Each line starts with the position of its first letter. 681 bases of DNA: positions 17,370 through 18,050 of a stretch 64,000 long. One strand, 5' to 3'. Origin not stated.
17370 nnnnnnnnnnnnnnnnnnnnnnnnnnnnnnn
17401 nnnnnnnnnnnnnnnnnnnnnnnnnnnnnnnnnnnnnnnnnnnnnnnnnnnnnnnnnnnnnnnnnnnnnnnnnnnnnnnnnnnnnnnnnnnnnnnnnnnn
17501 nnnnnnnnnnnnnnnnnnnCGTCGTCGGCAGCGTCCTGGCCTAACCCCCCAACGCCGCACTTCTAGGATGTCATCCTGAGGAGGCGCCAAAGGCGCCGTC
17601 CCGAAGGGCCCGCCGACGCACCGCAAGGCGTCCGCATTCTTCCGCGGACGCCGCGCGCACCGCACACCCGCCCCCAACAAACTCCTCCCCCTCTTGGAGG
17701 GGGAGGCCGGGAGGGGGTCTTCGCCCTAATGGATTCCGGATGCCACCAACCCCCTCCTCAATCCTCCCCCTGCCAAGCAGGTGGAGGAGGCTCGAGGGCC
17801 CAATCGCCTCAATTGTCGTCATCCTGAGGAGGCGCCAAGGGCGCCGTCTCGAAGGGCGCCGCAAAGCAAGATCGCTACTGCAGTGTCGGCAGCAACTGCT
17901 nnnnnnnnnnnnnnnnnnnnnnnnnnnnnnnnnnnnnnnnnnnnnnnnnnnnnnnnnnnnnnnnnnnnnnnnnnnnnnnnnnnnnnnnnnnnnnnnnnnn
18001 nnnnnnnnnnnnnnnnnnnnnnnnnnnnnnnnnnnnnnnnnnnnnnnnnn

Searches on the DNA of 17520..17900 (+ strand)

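Call 28: search_dna_similar(query=window:17560-17665:+, collection=plasmids, mode=distant, max_evalue=10, max_rows=30)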
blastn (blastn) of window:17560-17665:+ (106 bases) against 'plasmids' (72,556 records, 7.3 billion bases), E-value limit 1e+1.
Records with a match: 67; places in all: 68; records where one place covers at least 80% of the query: 0.
Best place of each record, by identity: 90-95% 57; 80-90% 7; 60-80% 3.
By first word of the organism name: Pseudosulfitobacter 45; Azospirillum 7; Streptomyces 3; Tsukamurella 2; Paracoccus 1; Roseomonas 1; Sphingobium 1; Pandoraea 1; Curtobacterium 1; Rhizobium 1; and 4 more.
By predicted mobility (MOB-suite, as given by PLSDB): non-mobilizable 63; mobilizable 3; conjugative 1.
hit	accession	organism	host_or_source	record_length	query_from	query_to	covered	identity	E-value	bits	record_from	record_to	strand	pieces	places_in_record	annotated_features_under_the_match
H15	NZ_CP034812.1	Paracoccus sp. Arc7-R13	-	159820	47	100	51%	78.6%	3e+0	37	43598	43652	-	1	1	none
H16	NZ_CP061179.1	Roseomonas haemaphysalidis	tick,pure culture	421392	57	100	42%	79.5%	3e+0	38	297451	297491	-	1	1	amidohydrolase family protein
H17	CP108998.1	Streptomyces sp. NBC_00708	-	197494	31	74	42%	79.5%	3e+0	37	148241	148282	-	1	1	aminotransferase class V-fold PLP-dependent enzyme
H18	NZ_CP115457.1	Sphingobium yanoikuyae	cell culture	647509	65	102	36%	81.6%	3e+0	38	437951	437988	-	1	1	none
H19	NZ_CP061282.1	Streptomyces xanthii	whole organism,leaf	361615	69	106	36%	81.6%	3e+0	38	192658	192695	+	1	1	non-ribosomal peptide synthetase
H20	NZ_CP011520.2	Pandoraea oxalativorans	-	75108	38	73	34%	83.8%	3e+0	37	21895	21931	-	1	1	none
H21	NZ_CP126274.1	Curtobacterium sp. MCBD17_040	-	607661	55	87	31%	87.9%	9e-1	39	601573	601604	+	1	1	csrA: carbon storage regulator CsrA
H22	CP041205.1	Rhizobium sp. NIBRBAC000502774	Genome assembly,Coal mine soil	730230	63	95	31%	84.8%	3e+0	38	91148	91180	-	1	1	none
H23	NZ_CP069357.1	Microvirga sp. VF16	Vachellia farnesiana,Cell culture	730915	22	51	28%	86.7%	3e+0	37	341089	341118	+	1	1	ABC transporter permease subunit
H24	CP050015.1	Haloarcula sp. JP-L23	-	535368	33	59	25%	92.9%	9e-1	39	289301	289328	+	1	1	RidA family protein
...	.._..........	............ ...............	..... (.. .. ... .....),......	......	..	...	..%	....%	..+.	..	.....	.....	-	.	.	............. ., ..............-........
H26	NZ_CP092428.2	Mycolicibacterium rufum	-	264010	48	74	25%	92.6%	3e+0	37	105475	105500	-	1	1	cation-translocating P-type ATPase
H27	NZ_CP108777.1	Embleya sp. NBC_00896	-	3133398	39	66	26%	89.3%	3e+0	38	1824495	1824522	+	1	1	none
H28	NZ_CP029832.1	Azospirillum ramasamyi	single cell,Cow dung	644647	30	55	25%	92.6%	3e+0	37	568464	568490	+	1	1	none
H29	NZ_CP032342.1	Azospirillum brasilense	soil sample,Agricultural field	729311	30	55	25%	92.6%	3e+0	37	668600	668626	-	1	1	none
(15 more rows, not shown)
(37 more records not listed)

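Call 76: build_rna_model(alignment_id=A3, structure=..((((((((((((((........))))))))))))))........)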
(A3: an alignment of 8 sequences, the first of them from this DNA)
Model R1 built from alignment A3 (8 sequences, 46 columns); structure: as given.
model positions 46; base pairs 14; branch points 0; effective number of sequences 6.35; information 1.198 bits per position. Calibrated on 0.2 Mb of random sequence (short: E-values are rough).
structure used (alignment columns):
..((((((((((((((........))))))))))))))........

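Call 77: search_with_rna_model(model_id=R1, sources=[window, L129, L130, L133, L134, L135, L136, L197, L210, L345, L346, L347, L349, L350, L351, L352, L353, L355, L356, L357, L358, L359, L360], max_evalue=10)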
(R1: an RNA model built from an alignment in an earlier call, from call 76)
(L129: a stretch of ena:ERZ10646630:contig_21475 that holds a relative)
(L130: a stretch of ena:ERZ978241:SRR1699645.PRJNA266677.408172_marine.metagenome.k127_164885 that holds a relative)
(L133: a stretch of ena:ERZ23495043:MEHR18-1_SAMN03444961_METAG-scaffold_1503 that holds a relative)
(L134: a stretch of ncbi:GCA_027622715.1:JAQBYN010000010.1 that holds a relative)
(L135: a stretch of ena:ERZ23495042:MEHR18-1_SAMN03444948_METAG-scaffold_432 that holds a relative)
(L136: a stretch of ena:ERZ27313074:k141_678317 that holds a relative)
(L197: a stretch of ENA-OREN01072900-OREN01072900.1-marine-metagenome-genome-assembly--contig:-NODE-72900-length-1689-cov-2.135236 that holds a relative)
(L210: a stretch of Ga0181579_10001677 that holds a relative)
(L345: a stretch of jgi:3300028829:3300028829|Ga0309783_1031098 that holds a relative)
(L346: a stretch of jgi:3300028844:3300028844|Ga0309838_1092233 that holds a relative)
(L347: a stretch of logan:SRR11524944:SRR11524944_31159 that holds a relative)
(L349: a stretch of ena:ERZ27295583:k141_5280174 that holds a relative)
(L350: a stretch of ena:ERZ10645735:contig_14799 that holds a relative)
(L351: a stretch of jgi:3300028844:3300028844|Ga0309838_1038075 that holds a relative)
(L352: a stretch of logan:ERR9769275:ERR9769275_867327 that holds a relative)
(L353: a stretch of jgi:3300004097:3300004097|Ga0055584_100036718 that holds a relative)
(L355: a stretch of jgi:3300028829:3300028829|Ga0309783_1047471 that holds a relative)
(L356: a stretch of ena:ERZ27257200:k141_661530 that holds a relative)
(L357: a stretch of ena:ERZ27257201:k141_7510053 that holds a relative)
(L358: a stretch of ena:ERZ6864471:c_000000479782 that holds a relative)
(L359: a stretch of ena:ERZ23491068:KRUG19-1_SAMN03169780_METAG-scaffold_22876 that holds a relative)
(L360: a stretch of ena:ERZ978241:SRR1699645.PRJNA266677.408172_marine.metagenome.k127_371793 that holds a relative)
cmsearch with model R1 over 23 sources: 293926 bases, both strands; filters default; matches with E-value up to 10: 66.
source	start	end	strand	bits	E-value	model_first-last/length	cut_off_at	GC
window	17620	17665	+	70.4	3.3e-12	1-46/46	no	0.74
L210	6961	7006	-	70.4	3.3e-12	1-46/46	no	0.74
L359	2115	2160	+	68.9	6.9e-12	1-46/46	no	0.74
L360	2102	2147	+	68.9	6.9e-12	1-46/46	no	0.74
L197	1125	1170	-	68.6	8e-12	1-46/46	no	0.76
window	31264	31309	+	67.6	1.3e-11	1-46/46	no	0.76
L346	4153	4198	-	67.4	1.4e-11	1-46/46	no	0.85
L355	1237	1282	+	66.6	2.1e-11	1-46/46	no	0.67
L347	1847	1892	-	64.3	6.2e-11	1-46/46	no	0.74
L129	11031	11074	-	54.9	6e-09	1-46/46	no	0.8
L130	3176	3219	-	54.9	6e-09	1-46/46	no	0.8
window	31266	31303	-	27.9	0.003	1-46/46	no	0.74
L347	1853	1890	+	21.2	0.081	1-46/46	no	0.71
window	17622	17657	-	18.7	0.27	3-38/46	no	0.75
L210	6969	7004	+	18.7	0.27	3-38/46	no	0.75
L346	4161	4196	+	16.6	0.75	3-38/46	no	0.83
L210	405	453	-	16.2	0.91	1-46/46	no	0.69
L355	1237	1274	-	15.1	1.5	3-40/46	no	0.66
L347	957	998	+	14.7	1.9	1-46/46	no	0.74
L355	458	520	+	14.7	1.9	1-46/46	no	0.75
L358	2767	2829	+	14.7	1.9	1-46/46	no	0.75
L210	3057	3105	-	14.7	1.9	1-46/46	no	0.67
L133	2625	2652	+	14.5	2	1-46/46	no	0.71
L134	2625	2652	+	14.5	2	1-46/46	no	0.71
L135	2625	2652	+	14.5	2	1-46/46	no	0.71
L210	397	422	+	14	2.6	1-46/46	no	0.81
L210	7668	7730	-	13.9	2.8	1-46/46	no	0.79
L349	7344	7372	-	13.6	3.2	1-46/46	no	0.69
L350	7344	7372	-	13.6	3.2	1-46/46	no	0.69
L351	995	1023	-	13.6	3.2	1-46/46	no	0.69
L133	3366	3384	+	13.6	3.2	1-46/46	no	0.84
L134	3366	3384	+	13.6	3.2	1-46/46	no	0.84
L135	3366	3384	+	13.6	3.2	1-46/46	no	0.84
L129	4578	4605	-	13.5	3.3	1-46/46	no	0.75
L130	4678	4789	-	13.4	3.4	1-46/46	no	0.65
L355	5875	5892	+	13.4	3.6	1-46/46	no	0.89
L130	4664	4695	+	12.9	4.4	1-46/46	no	0.69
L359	2616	2656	+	12.9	4.4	1-46/46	no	0.76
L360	2603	2643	+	12.9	4.4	1-46/46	no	0.76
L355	4239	4263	+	12.8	4.8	1-46/46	no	0.76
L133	1323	1352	+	12.7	4.9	1-46/46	no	0.77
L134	1308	1337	+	12.7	4.9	1-46/46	no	0.77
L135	1311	1340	+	12.7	4.9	1-46/46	no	0.77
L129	10546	10593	+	12.5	5.3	1-46/46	no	0.69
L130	2691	2738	+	12.5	5.3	1-46/46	no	0.69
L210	4688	4714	-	12.3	6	1-46/46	no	0.81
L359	2117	2154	-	11.9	7.1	1-46/46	no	0.71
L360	2104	2141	-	11.9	7.1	1-46/46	no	0.71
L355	2699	2736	+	11.7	8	1-46/46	no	0.71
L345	1684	1713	-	11.7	8.1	1-46/46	no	0.83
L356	20107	20149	+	11.5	8.9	1-46/46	no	0.79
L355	5203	5228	-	11.3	9.6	1-46/46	no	0.85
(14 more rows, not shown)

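Call 91: search_with_rna_model(model_id=R1, sources=[L004, L005, L006, L007, L008, L009, L010, L011, L012, L013, L014, L015, L016, L017, L018, L019, L020, L021, L022, L023, L024, L025, L026, L027, L028, L029, L030, L031, L032, L033, L034, L035, L036, L037, L038, L039, L040, L041, L042, L043, L044, L045, L046, L047, L048, L049, L050, L051, L052, L053, L054, L055, L056, L057, L058, L059, L060, L061, L062, L063, L064, L065, L066, L067, L068, L069, L070, L071, L072, L073, L074, L075, L076, L077, L078, L079, L080, L081, L082, L083, L084, L085, L086, L087, L088, L089, L090, L091, L092, L093, L094, L095, L096, L097, L098, L099, L100, L101, L102, L103], max_evalue=0.1)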
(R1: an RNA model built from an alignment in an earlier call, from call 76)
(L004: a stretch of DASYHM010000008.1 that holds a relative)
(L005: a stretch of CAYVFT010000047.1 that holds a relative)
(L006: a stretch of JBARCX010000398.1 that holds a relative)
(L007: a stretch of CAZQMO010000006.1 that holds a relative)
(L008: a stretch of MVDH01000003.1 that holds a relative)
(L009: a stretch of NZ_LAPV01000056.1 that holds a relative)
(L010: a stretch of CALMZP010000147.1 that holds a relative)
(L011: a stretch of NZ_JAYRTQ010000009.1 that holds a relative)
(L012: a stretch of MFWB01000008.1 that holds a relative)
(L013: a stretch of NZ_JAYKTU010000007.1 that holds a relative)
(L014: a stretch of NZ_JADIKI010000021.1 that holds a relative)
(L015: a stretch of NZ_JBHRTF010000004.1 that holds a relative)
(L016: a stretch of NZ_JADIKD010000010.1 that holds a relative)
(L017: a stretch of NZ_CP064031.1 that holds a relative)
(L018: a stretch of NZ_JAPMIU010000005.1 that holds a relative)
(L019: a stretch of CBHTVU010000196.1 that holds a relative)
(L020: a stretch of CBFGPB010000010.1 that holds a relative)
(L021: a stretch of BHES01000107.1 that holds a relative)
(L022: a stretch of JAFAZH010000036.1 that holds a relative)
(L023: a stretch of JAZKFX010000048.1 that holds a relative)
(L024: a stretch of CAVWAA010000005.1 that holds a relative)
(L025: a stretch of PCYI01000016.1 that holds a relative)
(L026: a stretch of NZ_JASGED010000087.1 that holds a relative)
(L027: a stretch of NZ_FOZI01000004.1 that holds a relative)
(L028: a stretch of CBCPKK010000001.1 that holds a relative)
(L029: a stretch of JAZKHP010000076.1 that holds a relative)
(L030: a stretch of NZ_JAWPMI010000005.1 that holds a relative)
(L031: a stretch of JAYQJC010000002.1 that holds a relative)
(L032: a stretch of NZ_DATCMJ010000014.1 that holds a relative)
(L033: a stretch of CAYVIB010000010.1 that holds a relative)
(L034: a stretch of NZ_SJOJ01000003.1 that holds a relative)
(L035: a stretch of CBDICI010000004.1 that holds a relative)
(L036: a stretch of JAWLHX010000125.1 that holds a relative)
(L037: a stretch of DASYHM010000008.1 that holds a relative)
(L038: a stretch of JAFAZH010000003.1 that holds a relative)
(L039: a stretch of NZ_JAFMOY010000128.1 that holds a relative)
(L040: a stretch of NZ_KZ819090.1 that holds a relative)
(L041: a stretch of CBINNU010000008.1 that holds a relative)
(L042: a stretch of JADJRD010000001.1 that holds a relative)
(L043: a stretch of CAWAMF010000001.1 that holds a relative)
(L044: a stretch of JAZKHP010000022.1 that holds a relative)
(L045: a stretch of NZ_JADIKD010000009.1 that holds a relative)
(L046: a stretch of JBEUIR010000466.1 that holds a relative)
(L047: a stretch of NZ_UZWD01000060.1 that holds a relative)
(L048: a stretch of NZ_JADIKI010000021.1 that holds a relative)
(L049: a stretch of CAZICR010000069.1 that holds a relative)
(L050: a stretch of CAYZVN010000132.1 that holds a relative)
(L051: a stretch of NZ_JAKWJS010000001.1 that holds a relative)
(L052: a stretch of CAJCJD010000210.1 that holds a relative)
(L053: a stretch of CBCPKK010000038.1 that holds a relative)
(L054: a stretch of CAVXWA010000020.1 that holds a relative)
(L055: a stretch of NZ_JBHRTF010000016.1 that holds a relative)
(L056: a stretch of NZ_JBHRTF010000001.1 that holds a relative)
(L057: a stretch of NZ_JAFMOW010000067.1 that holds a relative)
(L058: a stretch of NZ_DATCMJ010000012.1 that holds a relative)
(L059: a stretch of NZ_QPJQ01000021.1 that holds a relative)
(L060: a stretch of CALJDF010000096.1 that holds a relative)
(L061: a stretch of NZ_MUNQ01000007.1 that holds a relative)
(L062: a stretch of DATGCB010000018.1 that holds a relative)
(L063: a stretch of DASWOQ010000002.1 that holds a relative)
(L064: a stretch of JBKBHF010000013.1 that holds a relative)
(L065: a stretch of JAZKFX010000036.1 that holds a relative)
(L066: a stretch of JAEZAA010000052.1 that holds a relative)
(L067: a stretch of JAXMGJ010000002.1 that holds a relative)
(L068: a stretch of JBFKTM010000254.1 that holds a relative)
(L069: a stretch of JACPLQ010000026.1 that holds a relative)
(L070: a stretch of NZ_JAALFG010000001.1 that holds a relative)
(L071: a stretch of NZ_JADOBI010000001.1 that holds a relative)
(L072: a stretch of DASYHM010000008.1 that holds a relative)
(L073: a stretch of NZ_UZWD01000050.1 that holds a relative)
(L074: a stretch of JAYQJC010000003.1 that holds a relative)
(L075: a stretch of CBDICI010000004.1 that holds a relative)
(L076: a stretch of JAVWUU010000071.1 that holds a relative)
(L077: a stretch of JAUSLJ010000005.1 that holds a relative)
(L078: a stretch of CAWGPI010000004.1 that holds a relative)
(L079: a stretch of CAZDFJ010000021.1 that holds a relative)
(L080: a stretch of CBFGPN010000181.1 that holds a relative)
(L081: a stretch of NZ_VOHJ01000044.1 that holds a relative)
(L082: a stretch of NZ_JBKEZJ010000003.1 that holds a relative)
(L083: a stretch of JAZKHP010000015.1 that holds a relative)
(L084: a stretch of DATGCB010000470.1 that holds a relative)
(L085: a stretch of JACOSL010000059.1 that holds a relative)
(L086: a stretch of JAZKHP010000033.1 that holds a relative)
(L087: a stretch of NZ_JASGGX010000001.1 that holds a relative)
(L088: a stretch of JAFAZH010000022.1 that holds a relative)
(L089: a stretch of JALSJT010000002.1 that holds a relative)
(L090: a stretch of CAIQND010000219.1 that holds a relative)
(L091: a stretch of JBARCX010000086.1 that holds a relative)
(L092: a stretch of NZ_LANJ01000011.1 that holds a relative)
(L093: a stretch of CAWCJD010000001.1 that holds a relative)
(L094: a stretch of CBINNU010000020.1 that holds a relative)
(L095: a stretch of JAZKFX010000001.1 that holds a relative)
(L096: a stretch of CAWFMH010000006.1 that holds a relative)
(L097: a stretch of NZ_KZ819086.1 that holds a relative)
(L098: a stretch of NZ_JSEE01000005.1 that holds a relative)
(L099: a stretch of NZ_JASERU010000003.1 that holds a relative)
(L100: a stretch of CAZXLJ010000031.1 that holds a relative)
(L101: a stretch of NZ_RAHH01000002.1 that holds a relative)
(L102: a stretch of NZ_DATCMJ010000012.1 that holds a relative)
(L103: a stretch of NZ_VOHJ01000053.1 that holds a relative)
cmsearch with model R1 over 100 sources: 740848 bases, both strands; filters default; matches with E-value up to 0.1: 1.
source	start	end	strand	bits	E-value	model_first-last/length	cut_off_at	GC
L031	1593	1633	+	56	8.8e-09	1-46/46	no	0.78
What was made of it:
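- Tried and rejected: The covariance model later recovered one B copy, in L031 (call 91).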

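Call 92: search_rna_families(source=window, start=17520, end=17900, threshold=evalue, max_evalue=1)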
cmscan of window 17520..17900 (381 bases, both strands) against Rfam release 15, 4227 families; matches with E-value up to 1: 13.
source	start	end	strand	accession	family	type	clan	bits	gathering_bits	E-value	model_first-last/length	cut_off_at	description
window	17682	17789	-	RF00719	mir-326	Gene; miRNA;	-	29.6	66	0.00066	1-95/95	no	mir-326 microRNA precursor family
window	17699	17768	+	RF03493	mir-1281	Gene; miRNA;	-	26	70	0.031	1-54/54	no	mir-1281 microRNA precursor family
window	17683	17785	+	RF03191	mir-1913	Gene; miRNA;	-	22.1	105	0.05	1-80/80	no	mir-1913 microRNA precursor family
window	17627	17652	-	RF01836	weev_FSE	Cis-reg; frameshift_element;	-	21.2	40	0.63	1-27/27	no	ribosomal frameshift site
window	17695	17772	-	RF04226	mir-9186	Gene; miRNA;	-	20.6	73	0.16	1-80/80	no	mir-9186 microRNA precursor family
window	17701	17768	+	RF00942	mir-1224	Gene; miRNA;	-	20.2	105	0.38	1-86/86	no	mir-1224 microRNA precursor family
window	17694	17775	-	RF00802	mir-207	Gene; miRNA;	-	20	88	0.28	1-78/78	no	mir-207 microRNA precursor family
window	17693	17773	-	RF03924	mir-1228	Gene; miRNA;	-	19.4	88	0.99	1-73/73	no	mir-1228 microRNA precursor family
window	17691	17779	-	RF01918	mir-1249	Gene; miRNA;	-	19.3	83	0.16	1-75/75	no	mir-1249 microRNA precursor family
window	17698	17771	-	RF03946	mir-3132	Gene; miRNA;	-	19.3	84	0.88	1-75/75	no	mir-3132 microRNA precursor family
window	17682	17789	+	RF03458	mir-766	Gene; miRNA;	-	18.2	110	0.2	1-108/108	no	mir-766 microRNA precursor family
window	17697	17774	+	RF04226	mir-9186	Gene; miRNA;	-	18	73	0.74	1-80/80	no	mir-9186 microRNA precursor family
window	17672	17706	+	RF01787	drz-agam-1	Gene; ribozyme;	-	16.9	37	0.73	1-82/82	no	drz-agam-1 ribozyme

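Call 95: search_with_rna_model(model_id=R1, sources=[L104, L105, L106, L107, L108, L109, L110, L111, L112, L113, L114, L115, L116, L117, L118, L119, L120, L121, L122, L137, L138, L139, L140, L141, L142, L143, L144, L145, L146, L147, L148, L149, L150, L151, L152, L153, L154, L155, L156, L157, L158, L159, L160, L161, L162, L163, L164, L165, L166, L167, L168, L169, L170, L171, L172, L173, L174, L175, L176, L177, L178, L179, L180, L181, L182, L183, L184, L185, L186, L187, L188, L189, L190, L191, L192, L193, L194, L195, L196, L198, L199, L200, L201, L202, L203, L204, L205, L206, L207, L208, L209, L211, L212, L213, L214, L215, L216], max_evalue=0.1)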
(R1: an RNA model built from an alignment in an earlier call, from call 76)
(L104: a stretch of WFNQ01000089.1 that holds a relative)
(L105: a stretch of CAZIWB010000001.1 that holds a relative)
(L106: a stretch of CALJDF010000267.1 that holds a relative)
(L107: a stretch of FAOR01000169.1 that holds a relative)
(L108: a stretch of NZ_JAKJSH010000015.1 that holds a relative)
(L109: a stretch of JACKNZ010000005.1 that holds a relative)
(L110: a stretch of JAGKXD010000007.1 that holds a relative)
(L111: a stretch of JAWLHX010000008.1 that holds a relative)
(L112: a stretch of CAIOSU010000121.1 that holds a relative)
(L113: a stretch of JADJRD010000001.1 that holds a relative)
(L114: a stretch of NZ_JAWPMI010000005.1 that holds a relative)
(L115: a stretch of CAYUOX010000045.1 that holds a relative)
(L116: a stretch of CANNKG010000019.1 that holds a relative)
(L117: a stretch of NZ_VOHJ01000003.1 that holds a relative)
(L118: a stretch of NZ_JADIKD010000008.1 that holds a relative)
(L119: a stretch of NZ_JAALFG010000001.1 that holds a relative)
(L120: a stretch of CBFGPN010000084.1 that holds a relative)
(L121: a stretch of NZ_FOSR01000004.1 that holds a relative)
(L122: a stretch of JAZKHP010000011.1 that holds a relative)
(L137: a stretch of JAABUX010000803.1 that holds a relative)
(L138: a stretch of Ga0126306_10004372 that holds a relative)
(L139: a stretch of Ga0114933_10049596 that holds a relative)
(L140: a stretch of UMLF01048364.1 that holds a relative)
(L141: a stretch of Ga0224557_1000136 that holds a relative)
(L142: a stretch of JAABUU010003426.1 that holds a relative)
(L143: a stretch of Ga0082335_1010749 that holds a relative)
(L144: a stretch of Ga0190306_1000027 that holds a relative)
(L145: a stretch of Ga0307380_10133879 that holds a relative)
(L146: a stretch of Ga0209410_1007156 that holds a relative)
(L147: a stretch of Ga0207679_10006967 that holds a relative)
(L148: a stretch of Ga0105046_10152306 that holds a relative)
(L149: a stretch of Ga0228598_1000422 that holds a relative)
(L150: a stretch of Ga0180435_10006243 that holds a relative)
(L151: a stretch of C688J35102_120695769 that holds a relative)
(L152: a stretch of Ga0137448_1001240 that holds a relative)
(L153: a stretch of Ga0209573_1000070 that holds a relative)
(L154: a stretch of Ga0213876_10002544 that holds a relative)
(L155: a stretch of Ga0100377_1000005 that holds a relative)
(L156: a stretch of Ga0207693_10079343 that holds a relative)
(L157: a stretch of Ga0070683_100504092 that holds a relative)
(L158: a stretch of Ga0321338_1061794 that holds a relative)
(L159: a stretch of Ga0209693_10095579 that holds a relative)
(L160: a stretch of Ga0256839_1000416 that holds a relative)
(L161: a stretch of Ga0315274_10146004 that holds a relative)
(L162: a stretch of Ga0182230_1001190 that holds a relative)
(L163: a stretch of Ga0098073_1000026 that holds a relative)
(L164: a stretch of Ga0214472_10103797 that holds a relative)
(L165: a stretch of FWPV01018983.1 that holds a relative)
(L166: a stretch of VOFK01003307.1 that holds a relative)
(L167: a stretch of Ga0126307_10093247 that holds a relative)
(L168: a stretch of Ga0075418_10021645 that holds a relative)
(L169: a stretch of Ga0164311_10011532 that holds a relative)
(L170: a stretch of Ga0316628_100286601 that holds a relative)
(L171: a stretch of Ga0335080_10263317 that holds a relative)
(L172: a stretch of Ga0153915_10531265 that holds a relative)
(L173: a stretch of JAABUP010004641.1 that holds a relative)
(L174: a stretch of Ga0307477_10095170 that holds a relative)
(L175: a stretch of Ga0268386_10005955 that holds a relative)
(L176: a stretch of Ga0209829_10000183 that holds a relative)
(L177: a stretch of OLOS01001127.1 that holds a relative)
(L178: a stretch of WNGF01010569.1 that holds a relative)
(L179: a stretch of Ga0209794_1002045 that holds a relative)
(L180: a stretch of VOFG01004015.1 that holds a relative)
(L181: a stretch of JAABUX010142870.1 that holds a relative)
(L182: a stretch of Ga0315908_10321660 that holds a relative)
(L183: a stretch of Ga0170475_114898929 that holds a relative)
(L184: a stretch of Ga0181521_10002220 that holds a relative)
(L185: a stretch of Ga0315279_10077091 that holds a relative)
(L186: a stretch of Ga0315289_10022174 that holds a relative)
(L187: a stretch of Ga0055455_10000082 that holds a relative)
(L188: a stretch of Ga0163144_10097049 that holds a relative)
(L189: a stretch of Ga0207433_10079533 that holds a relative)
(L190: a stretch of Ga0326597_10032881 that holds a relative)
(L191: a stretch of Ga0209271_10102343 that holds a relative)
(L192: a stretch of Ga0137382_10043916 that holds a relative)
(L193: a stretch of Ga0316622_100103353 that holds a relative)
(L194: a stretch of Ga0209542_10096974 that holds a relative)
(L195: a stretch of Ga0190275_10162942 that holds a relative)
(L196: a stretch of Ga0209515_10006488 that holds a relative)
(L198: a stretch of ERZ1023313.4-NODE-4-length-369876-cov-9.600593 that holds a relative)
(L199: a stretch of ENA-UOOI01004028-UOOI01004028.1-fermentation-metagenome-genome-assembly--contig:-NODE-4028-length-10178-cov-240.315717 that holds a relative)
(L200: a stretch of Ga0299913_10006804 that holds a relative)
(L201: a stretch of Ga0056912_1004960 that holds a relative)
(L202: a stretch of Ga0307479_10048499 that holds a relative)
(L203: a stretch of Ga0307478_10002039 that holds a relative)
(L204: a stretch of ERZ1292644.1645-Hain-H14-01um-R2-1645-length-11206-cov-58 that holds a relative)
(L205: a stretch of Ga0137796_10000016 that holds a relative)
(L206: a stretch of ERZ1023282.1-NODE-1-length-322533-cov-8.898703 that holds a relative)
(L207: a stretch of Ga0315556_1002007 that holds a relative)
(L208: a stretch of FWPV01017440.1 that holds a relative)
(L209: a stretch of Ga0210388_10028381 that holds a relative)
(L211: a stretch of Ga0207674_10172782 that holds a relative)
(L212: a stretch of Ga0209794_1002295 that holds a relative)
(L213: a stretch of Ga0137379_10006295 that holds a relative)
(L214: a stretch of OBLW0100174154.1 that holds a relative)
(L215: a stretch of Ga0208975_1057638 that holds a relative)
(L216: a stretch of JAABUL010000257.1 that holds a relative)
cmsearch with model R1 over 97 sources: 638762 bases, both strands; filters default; matches with E-value up to 0.1: 0.
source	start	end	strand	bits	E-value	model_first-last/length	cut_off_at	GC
